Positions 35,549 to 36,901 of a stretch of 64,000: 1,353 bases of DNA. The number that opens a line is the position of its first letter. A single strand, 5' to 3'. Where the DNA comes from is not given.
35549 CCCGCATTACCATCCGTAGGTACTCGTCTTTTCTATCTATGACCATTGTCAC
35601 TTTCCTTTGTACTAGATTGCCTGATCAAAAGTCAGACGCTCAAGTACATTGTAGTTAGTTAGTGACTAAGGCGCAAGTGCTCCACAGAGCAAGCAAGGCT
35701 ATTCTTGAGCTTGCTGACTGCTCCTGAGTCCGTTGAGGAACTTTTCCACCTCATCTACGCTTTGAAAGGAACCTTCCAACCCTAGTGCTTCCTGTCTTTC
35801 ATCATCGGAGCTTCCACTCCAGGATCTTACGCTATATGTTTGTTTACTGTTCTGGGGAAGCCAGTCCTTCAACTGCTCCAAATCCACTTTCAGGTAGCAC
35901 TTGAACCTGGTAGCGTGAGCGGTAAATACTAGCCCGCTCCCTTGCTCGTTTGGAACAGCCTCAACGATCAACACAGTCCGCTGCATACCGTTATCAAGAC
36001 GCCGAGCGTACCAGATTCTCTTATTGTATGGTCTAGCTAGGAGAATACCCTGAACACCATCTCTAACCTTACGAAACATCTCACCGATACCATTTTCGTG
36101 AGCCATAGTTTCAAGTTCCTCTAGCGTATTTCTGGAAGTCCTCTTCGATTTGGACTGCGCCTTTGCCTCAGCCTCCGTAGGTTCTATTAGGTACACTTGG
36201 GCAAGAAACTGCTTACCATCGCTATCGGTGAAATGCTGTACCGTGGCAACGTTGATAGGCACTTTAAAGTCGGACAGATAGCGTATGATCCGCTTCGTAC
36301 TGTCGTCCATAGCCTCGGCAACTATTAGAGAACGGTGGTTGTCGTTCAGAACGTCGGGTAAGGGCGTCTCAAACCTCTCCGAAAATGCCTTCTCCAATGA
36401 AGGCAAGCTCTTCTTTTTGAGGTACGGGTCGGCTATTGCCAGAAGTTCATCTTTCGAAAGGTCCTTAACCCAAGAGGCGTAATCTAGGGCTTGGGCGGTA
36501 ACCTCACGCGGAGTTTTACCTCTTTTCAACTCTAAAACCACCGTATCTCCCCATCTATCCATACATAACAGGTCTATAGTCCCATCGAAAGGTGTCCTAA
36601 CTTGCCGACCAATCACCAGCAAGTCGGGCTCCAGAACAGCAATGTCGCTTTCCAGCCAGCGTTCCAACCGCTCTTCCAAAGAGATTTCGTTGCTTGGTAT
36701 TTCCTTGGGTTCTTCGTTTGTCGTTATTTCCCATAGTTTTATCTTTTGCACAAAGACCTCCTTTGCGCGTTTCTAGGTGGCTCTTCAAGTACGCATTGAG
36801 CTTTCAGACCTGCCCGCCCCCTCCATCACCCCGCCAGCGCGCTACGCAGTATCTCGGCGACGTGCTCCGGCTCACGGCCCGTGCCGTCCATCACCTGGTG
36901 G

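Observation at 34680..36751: Low-GC two-gene cassette pairing a NucS/DUF91-like PD-(D/E)xK nuclease with a GIY-YIG-domain protein: candidate undescribed defence or addiction system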

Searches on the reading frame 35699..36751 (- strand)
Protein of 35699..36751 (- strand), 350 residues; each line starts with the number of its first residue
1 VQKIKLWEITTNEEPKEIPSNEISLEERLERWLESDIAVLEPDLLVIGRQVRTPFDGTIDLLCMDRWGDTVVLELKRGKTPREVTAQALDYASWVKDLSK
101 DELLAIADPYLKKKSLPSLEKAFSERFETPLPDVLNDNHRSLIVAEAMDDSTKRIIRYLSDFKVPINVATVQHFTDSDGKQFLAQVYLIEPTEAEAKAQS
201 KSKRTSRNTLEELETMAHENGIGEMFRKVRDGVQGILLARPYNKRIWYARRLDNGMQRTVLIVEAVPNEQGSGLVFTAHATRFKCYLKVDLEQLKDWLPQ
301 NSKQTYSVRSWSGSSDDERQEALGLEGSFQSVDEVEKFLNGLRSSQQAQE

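Call 3: search_protein_families(library=pfam, proteins=[window:35699-36751:-], max_evalue=1)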
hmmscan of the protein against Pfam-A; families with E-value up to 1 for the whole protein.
window:35699-36751:- (350 aa): 3 families
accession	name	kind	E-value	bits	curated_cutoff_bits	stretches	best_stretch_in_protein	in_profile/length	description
PF01939.22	NucS_C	-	0.00036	21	24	1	29-91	5-66/124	Endonuclease NucS C-terminal domain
PF08986.15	DUF1889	-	0.021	15.3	26.9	1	135-179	12-57/96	Domain of unknown function (DUF1889)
PF00294.29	PfkB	-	0.035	13.9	25.8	1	168-240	166-236/302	pfkB family carbohydrate kinase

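Call 4: search_protein_families(library=padloc, proteins=[window:35699-36751:-], max_evalue=1)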
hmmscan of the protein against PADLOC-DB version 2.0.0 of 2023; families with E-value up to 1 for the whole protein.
window:35699-36751:- (350 aa): 9 families
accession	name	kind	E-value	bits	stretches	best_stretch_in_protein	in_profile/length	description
PDLC04916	PDC-S11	-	2.7e-66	222.1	1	3-207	4-202/358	-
PDLC04915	PDC-S11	-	3.4e-35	120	1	17-205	18-211/379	-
PDLC04913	PDC-S11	-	2.2e-19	67.7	1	22-205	21-213/375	-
PDLC04910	PDC-S11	-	1.6e-18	65.1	1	21-203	22-209/359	-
PDLC04909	PDC-S11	-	1.3e-13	49.2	1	24-117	23-120/347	-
PDLC04944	PDC-S18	-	1.1e-10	39.3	1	11-232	8-207/307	-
PDLC04946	PDC-S18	-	7e-09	33.1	1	1-101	18-117/365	-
PDLC04824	PDC-S02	-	0.0012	16.2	1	39-97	204-262/308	-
PDLC04813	PDC-S02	-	0.026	12.4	1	20-101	23-108/175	-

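Call 5: search_protein_families(library=ncbifam, proteins=[window:35699-36751:-], max_evalue=1)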
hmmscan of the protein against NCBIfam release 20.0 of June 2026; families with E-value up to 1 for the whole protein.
window:35699-36751:- (350 aa): 2 families
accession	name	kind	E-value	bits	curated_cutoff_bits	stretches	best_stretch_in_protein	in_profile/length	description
NF003270.0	PRK04247.1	equivalog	5e-07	29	216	1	23-100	127-203/250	endonuclease NucS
NF002876.0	PRK03298.1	equivalog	0.001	18.5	252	1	25-84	104-162/224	endonuclease NucS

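Call 7: search_solved_structures(query=window:35699-36751:-, max_evalue=10, show_alignments=2)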
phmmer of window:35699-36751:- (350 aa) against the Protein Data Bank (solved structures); distinct sequences matched with E-value up to 10: 1.
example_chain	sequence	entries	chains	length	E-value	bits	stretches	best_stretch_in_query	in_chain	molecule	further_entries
2vld_A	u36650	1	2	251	0.2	14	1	55-122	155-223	Endonuclease NucS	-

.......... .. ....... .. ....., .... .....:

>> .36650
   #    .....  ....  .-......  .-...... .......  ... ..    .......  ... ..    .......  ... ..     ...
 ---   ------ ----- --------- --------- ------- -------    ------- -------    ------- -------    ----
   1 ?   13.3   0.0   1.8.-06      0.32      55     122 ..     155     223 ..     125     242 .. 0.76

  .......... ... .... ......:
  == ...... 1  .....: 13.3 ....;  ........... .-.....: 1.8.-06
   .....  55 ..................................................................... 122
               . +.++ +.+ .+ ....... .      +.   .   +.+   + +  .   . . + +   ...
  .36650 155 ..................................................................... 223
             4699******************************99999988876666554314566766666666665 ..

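Call 9: search_protein_families(library=phrogs, proteins=[window:35699-36751:-], max_evalue=1)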
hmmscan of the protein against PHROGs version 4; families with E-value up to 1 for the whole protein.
window:35699-36751:- (350 aa): 2 families
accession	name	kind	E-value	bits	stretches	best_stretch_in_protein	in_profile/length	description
phrog_36793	-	unknown function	0.017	15.2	1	26-97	191-261/321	-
phrog_718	-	unknown function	0.1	13.8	1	324-346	11-33/67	-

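Call 10: find_homologous_proteins(query=window:35699-36751:-, max_evalue=0.001)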
Query window:35699-36751:- (350 aa): 1938 proteins with E <= 0.001 among 6736 candidates; the best 120 are listed.
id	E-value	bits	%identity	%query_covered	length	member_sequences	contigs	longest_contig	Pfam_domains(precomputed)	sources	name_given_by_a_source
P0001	7.5e-229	776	100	100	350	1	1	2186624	-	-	-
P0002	1.1e-169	582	76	100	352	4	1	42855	PF01939.22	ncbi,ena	-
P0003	7.3e-168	576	75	100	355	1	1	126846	-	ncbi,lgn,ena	-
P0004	3.9e-167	574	75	100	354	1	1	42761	-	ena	-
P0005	6.5e-144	497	66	98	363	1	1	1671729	-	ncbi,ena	-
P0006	7.3e-140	484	65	100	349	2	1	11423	-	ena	-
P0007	1.7e-138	479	64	99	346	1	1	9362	-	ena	-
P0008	3.7e-136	472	65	100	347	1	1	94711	-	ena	-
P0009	2.6e-135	469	64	100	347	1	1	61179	-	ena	-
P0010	7.6e-133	461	63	99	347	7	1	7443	-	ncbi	-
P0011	1.7e-132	460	62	99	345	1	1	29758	-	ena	-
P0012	2.2e-132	459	62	99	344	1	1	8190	-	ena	-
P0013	3.3e-131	455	60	99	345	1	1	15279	-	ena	-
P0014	1.9e-130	453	63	99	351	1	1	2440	-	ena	-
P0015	4.9e-130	452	62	100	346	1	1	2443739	PF01939.22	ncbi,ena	-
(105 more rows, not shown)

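Call 14: find_encoding_contigs(protein=P0002, flank=6000, max_places=3)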
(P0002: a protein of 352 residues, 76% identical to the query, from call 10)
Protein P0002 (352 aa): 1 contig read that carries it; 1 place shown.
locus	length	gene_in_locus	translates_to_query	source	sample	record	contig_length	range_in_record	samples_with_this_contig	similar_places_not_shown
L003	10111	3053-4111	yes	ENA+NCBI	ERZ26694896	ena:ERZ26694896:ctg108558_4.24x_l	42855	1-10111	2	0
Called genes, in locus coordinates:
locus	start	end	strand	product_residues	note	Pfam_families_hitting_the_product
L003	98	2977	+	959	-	PF01565:FAD_binding_4, PF02913:FAD-oxidase_C, PF13183:Fer4_8, PF13534:Fer4_17, PF02754:CCG (weak)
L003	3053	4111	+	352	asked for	PF01939:NucS_C (weak)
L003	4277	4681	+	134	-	PF24698:DUF7662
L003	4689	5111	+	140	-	PF01850:PIN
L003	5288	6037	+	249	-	PF00106:adh_short, PF08659:KR, PF13561:adh_short_C2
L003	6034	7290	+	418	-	PF00109:ketoacyl-synt, PF02801:Ketoacyl-synt_C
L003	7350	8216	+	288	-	PF01209:Ubie_methyltran (weak), PF13489:Methyltransf_23 (weak), PF13649:Methyltransf_25, PF13847:Methyltransf_31, PF08241:Methyltransf_11, PF08242:Methyltransf_12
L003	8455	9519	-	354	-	PF01939:NucS_C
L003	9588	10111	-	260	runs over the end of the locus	PF01503:PRA-PH (faint), PF03819:MazG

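Call 32: find_related_loci(query=A3, collection=metagenome_contigs, flank=6000)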
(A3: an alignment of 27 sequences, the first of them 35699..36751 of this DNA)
Query A3 (350 aa) in metagenome_contigs; peptide patterns used: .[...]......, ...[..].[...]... (x = any residue, [..] = any of these).
600 stretches matched a pattern (row limit reached: there are more); 568 encode a relative of the query (tblastn E <= 1e-3); the best 80 are kept; 80 distinct loci.
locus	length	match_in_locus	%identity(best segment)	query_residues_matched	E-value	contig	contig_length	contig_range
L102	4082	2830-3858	52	2-346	2e-116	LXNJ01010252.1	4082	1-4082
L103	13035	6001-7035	50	2-345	8e-110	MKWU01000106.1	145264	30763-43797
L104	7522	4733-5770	46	2-350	2e-98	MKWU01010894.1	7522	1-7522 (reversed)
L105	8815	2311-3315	46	2-339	2e-96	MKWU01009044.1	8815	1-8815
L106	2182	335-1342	43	3-342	2e-89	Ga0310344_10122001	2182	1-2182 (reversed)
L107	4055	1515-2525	43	2-343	1e-83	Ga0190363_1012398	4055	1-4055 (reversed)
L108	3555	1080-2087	42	3-342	2e-83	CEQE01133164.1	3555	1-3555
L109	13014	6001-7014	43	2-347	3e-82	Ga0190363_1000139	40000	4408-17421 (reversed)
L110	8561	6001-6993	45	2-342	3e-81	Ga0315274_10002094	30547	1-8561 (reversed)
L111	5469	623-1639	42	2-342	6e-81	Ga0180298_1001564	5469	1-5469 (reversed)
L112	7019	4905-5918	43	2-347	1e-80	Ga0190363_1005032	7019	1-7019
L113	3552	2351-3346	41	2-342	7e-81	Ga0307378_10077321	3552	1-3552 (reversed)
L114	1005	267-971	52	2-238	3e-87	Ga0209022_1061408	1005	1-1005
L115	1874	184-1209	42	2-342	1e-83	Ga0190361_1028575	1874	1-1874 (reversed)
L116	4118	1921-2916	41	2-342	7e-80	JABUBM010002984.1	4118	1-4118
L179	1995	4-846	43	57-343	1e-64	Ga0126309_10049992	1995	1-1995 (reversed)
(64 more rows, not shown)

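Call 33: find_related_loci(query=A3, collection=viral_contigs, flank=6000)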
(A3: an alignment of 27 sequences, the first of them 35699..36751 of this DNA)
Query A3 (350 aa) in viral_contigs; peptide patterns used: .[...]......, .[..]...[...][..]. (x = any residue, [..] = any of these).
69 stretches matched a pattern; 9 encode a relative of the query (tblastn E <= 1e-3); 9 distinct loci.
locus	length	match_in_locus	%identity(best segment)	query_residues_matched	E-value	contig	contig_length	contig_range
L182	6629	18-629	41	6-208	3e-43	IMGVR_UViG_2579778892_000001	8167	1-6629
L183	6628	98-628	41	23-203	1e-36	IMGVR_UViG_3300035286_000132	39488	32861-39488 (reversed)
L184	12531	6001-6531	41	23-203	6e-36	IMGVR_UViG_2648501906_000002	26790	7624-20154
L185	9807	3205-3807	38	6-211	1e-34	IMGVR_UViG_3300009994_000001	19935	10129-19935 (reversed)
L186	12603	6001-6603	38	6-211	2e-34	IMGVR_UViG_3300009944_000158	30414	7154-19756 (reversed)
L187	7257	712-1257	40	6-193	5e-34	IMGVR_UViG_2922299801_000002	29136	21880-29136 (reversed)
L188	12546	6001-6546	40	6-193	5e-34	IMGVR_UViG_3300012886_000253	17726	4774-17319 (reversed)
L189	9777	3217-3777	39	6-197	6e-34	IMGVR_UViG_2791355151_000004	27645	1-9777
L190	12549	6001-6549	41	6-193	4e-34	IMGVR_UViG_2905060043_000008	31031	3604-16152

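Call 36: search_protein_representatives(protein=window:35699-36751:-)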
Query: 350 residues. Proteins with E-value up to 0.001 (for the whole library): 3286; up to 1e-10: 1634; up to 1e-30: 293. The best 150 are listed.
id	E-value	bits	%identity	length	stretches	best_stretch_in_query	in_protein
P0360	5.4e-115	400.5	53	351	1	1-348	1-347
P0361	1.6e-100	352.9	54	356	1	2-345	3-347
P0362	2.8e-98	345.5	50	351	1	2-347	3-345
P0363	4.0e-98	345.0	52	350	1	2-343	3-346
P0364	2.0e-91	323.0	50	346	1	2-342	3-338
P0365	9.4e-91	320.8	50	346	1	2-342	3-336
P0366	2.8e-88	312.6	49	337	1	2-345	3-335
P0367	5.6e-84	298.5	44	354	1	2-347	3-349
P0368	4.4e-83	295.6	44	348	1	2-345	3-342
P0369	1.0e-82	294.4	48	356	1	2-347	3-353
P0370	6.9e-82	291.6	62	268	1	1-231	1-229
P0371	1.2e-79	284.3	44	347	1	2-348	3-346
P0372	1.6e-79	283.9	44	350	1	2-345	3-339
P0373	6.0e-78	278.7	43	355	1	2-345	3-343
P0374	7.9e-77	275.0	45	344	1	3-343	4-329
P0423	7.2e-56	206.1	53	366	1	2-204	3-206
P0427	2.7e-55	204.2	50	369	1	2-207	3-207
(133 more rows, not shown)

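Call 50: search_protein_families(library=pfam, proteins=[L179:937-1287:+, L003:8455-9519:-, P0423, P0427], max_evalue=0.1)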
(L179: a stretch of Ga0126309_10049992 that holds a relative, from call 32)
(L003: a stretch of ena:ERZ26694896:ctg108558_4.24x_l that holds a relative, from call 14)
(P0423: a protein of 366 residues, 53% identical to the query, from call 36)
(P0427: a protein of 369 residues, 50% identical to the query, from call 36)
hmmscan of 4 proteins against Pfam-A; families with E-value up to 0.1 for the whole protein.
L179:937-1287:+ (117 aa): 1 family
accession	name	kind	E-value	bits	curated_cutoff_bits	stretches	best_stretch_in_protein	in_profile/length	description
PF01541.30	GIY-YIG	-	2.8e-07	31.2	22.6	1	60-95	5-41/78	GIY-YIG catalytic domain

L003:8455-9519:- (354 aa): 1 family
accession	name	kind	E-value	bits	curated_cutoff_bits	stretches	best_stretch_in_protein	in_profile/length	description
PF01939.22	NucS_C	-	9.7e-11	42.2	24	1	29-107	5-85/124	Endonuclease NucS C-terminal domain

P0423 (366 aa): 1 family
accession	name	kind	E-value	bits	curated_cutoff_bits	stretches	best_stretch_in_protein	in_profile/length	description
PF01939.22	NucS_C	-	7.6e-06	26.4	24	1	27-105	2-76/124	Endonuclease NucS C-terminal domain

P0427 (369 aa): 2 families
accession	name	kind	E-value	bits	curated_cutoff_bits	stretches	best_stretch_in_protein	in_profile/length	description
PF01939.22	NucS_C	-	4e-06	27.3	24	1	27-97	2-71/124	Endonuclease NucS C-terminal domain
PF08378.17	NERD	-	0.012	16.6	22.1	1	24-103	7-76/111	Nuclease-related domain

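Call 56: predict_structure(alignment_id=A3)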
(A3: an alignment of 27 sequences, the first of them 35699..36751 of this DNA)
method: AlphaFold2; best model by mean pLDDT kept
length: 350 residues; sequences in the alignment: 27
mean_pLDDT: 76.2   pTM: 0.45
mean pLDDT of the five models: 76.2, 73.3, 72.3, 71.5, 68.4
residues with pLDDT >= 90: 106; 70-90: 137; 50-70: 56; < 50: 51
segments of 3 or more residues with pLDDT < 50: 1-28, 174-177, 179-187, 200-207
pLDDT, mean of each block of 10 residues (from residue 1): 31 40 44 56 82 81 87 67 71 84 91 90 90 79 69 74 70 47 48 56 50 87 93 91 89 89 85 90 94 95 91 84 95 96 82
secondary structure, 60 per line:
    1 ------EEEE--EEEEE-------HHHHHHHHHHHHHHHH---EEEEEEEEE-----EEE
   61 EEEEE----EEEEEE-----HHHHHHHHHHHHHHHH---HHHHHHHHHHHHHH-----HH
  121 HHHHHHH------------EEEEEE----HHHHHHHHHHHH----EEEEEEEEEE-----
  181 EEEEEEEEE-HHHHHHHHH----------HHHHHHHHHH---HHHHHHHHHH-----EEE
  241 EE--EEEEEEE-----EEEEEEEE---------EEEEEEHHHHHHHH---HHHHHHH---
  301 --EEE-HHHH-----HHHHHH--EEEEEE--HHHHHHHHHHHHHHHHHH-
elements in order: E7-10 E13-17 H25-40 E44-52 E58-65 E70-75 H81-96 H100-113 H119-127 E140-145 H150-161 E166-175 E181-189 H191-199 H210-219 H223-232 E238-242 E245-251 E257-264 E274-279 H280-287 H291-297 E303-305 H307-310 H316-321 E324-329 H332-349

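Call 60: fold_search(model_id=the predicted structure, library=pdb)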
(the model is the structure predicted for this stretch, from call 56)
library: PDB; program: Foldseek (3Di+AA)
matches with E <= 10: 804; with E <= 0.001: 2
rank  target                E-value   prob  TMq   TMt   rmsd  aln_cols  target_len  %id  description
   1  5gke_A                1.7e-04  1.00  0.26  0.36   8.7       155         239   17  Structure of EndoMS-dsDNA1 complex (released 2016-11-02)
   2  2vld_A                7.8e-04  1.00  0.24  0.36   8.0       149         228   19  crystal structure of a repair endonuclease from Pyrococcus abyssi (released 2009-05-19)
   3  2vld_B                2.2e-03  1.00  0.25  0.37   8.7       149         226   19  crystal structure of a repair endonuclease from Pyrococcus abyssi (released 2009-05-19)
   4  5gkj_B                1.1e-02  1.00  0.24  0.35   9.1       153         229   17  Structure of EndoMS in apo form (released 2016-11-02)
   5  6c3a_A                4.6e-02  0.15  0.18  0.17  19.6       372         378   10  O2-, PLP-dependent L-arginine hydroxylase RohP 4-hydroxy-2-ketoarginine complex (released 2018-03-07)
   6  4jci_A                4.9e-02  0.25  0.15  0.17  15.0       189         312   12  Crystal structure of csal_2705, a putative hydroxyproline epimerase from CHROMOHALOBACTER SALEXIGENS (TARGET EFI-50648 (released 2013-03-13)
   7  2z04_B                4.9e-02  0.13  0.16  0.17  20.8       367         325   11  Crystal structure of phosphoribosylaminoimidazole carboxylase ATPase subunit from Aquifex aeolicus (released 2007-11-06)
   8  5gkj_A                5.8e-02  0.98  0.21  0.34   6.8       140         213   16  Structure of EndoMS in apo form (released 2016-11-02)
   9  8ps5_A                6.1e-02  0.75  0.17  0.15   9.0       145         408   15  Escherichia coli SduA complex bound to DNA (released 2025-01-22)
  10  9np6_A                7.3e-02  0.23  0.14  0.07  11.9       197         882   12  Cryo-EM structure of AdnA(D934A)-AdnB(D1014A) in complex with AMPPNP and blunt end DNA (released 2025-03-19)
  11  6wci_B                8.7e-02  0.10  0.16  0.15  18.3       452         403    7  Crystal structure of a cysteine desulfurase SufS from Stenotrophomonas maltophilia K279a (released 2020-04-08)
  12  7rpq_A                1.0e-01  0.13  0.13  0.16  18.6       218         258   12  Crystal Structure of carboxyl-terminal processing protease A, CtpA, of Pseudomonas aeruginosa (released 2022-04-27)
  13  1pmo_B                1.0e-01  0.09  0.14  0.11  15.5       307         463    9  Crystal structure of Escherichia coli GadB (neutral pH) (released 2004-02-17)
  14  9dos_A                1.0e-01  0.08  0.15  0.13  16.7       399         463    9  Crystal structure of sphA with hydroVGQ (released 2025-10-22)
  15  3dnx                  1.3e-01  0.33  0.17  0.35  17.5       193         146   10  SPO1766 protein of unknown function from Silicibacter pomeroyi. (released 2008-09-02)
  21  6wxw_A                1.9e-01  0.82  0.23  0.22   7.2       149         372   12  crystal structure of apo Card1 (released 2020-12-30)
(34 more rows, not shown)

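Call 71: search_protein_families(library=padloc, proteins=[L003:8455-9519:-, P0423], max_evalue=1)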
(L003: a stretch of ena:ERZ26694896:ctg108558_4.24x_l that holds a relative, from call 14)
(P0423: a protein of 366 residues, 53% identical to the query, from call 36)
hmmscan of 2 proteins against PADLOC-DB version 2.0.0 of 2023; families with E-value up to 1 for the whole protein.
L003:8455-9519:- (354 aa): 9 families
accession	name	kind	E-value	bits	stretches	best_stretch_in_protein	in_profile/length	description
PDLC04916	PDC-S11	-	6.4e-35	118.8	1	3-194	4-188/358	-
PDLC04915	PDC-S11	-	2e-17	61.6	1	20-188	20-192/379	-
PDLC04913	PDC-S11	-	8e-10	36.3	1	58-145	62-152/375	-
PDLC04909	PDC-S11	-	2.2e-08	32.1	1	58-185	62-190/347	-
PDLC04944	PDC-S18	-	5.1e-08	30.6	1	22-94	19-92/307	-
PDLC04910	PDC-S11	-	7.4e-08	30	1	58-182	61-187/359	-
PDLC04824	PDC-S02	-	4.5e-07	27.4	1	45-95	210-261/308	-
PDLC04799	PDC-S02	-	5.9e-07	26.9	1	45-94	210-260/308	-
PDLC04946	PDC-S18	-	0.00058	17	1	43-118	58-134/365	-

P0423 (366 aa): 12 families
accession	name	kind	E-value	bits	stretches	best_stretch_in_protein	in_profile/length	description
PDLC04916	PDC-S11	-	1.4e-74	249.3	1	1-228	1-217/358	-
PDLC04915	PDC-S11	-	8.2e-40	135.2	1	21-227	21-233/379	-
PDLC04910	PDC-S11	-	5.7e-21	73.2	1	27-195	27-201/359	-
PDLC04913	PDC-S11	-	2.5e-20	70.9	1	22-144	20-153/375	-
PDLC04909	PDC-S11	-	1.3e-14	52.6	1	22-210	20-217/347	-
PDLC04944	PDC-S18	-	9.4e-11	39.6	1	13-107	9-102/307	-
PDLC04946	PDC-S18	-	1.4e-06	25.5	1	5-99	21-114/365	-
PDLC04824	PDC-S02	-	1.1e-05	22.8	1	34-98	198-262/308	-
PDLC04813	PDC-S02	-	0.0057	14.5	1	25-107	27-113/175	-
PDLC04799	PDC-S02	-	0.0084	13.2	1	38-98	202-262/308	-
PDLC04795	PDC-S02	-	0.0085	13.3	1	25-106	209-294/357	-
PDLC04831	PDC-S02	-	0.038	11.5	1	25-103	196-278/346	-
